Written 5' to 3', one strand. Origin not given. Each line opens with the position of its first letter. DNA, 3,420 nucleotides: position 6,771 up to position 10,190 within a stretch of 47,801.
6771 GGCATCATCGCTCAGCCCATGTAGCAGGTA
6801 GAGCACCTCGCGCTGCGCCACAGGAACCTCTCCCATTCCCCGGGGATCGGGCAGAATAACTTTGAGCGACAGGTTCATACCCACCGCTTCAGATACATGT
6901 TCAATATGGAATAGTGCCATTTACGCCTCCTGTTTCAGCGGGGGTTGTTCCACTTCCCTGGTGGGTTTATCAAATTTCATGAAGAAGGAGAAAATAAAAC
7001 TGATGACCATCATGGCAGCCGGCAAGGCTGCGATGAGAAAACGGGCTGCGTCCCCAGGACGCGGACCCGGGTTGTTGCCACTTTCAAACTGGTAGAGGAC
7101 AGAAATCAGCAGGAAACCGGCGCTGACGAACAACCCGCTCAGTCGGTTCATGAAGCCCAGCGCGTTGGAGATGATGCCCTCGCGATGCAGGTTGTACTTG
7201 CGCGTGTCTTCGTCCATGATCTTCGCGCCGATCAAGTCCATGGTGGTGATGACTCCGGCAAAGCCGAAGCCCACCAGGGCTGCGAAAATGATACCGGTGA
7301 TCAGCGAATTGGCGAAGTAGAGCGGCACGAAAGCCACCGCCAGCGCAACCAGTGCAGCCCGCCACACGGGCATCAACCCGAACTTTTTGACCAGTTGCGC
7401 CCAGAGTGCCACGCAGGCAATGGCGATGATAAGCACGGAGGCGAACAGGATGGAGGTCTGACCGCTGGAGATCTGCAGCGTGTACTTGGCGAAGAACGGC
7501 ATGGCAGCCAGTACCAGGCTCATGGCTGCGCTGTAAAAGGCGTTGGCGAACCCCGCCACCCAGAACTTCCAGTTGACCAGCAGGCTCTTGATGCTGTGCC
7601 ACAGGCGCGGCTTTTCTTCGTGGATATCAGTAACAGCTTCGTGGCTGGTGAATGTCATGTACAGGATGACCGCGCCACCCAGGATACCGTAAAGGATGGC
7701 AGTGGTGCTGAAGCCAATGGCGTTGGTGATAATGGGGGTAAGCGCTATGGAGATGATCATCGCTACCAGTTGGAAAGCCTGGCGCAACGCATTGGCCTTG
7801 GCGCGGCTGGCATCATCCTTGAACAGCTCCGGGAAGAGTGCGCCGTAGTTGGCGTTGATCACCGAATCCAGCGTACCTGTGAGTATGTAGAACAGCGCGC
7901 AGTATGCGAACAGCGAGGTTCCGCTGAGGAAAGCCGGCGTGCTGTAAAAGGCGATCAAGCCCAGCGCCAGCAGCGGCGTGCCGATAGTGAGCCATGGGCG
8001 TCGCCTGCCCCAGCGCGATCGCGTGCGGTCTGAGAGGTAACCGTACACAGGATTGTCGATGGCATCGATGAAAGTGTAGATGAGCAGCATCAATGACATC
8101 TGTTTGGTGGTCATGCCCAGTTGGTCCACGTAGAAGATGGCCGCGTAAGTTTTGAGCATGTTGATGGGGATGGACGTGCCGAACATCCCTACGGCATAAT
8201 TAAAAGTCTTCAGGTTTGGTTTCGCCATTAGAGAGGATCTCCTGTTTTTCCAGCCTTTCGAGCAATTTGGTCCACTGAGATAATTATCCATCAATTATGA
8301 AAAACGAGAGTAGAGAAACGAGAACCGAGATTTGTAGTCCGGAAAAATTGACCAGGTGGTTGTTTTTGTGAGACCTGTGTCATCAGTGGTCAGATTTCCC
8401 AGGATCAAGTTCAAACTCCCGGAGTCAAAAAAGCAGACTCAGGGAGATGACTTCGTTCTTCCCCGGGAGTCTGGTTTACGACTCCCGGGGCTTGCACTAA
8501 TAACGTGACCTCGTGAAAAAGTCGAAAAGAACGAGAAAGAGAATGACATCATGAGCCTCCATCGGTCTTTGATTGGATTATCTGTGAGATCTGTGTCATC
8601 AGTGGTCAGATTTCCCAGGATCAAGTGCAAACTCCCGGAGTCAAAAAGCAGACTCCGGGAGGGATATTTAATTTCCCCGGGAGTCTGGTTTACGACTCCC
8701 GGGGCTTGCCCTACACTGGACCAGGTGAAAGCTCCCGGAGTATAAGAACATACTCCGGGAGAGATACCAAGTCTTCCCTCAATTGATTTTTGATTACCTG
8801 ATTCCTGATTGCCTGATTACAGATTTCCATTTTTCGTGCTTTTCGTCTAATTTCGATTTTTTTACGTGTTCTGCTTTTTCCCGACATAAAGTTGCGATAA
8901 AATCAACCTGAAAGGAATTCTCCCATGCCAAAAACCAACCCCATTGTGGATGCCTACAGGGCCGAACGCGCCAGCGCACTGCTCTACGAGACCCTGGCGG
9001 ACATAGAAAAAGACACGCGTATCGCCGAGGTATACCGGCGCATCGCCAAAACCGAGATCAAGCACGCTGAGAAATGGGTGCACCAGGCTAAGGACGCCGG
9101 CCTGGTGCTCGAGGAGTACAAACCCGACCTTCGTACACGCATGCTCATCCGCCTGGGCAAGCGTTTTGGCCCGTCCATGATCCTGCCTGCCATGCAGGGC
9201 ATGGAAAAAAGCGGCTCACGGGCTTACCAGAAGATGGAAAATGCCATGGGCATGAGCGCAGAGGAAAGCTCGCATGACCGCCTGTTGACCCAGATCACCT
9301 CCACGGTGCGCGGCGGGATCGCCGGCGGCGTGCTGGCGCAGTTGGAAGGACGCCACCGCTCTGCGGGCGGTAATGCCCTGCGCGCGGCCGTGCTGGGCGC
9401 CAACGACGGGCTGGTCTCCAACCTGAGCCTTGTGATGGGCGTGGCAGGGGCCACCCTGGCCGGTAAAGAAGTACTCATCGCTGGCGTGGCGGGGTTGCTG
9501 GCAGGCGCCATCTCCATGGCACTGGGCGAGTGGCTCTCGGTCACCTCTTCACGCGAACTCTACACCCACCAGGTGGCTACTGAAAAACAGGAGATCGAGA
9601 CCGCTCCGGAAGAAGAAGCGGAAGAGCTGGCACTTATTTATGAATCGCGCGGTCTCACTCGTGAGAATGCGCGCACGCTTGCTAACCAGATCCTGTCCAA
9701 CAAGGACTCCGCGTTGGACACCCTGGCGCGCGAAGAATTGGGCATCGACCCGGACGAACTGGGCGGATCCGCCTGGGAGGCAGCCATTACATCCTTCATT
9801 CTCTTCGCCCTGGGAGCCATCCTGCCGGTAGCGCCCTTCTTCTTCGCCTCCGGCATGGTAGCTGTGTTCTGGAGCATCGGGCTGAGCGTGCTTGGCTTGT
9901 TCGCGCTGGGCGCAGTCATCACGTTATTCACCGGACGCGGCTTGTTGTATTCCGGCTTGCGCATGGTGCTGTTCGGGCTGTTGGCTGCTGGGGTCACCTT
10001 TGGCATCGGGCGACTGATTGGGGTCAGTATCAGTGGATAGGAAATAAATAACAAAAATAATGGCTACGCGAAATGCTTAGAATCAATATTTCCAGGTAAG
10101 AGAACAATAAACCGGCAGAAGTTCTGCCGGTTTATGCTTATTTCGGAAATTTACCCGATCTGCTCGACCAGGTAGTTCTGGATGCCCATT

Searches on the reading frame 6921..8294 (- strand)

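Call 66: search_protein_families(library=pfam, proteins=[window:6921-8294:-], max_evalue=0.00001)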
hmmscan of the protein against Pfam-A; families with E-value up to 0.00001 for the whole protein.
window:6921-8294:- (457 aa): 2 families
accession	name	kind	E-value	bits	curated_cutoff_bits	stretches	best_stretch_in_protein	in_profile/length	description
PF13347.12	MFS_2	-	1.5e-49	169.2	27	1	33-442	2-426/427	MFS/sugar transport protein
PF07690.21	MFS_1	-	2e-29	103.1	33.4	1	35-387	3-343/347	Major Facilitator Superfamily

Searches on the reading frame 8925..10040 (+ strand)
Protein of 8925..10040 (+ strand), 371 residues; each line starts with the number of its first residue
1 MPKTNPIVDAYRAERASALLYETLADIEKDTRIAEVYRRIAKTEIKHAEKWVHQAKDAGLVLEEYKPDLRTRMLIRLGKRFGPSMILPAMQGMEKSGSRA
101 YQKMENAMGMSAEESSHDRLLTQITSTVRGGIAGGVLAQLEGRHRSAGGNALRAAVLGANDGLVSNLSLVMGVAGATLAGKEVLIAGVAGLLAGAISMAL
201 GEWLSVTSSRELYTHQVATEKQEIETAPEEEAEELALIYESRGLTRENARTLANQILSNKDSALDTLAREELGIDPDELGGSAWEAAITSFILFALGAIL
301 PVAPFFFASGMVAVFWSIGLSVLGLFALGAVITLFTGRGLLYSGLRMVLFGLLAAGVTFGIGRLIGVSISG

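Call 66: search_protein_families(library=pfam, proteins=[window:8925-10040:+], max_evalue=0.00001)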
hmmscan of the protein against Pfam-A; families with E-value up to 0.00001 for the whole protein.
window:8925-10040:+ (371 aa): 1 family
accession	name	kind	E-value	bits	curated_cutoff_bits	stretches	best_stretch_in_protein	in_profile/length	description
PF01988.24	VIT1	-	2.7e-73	246.8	28.1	1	152-363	1-214/214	VIT family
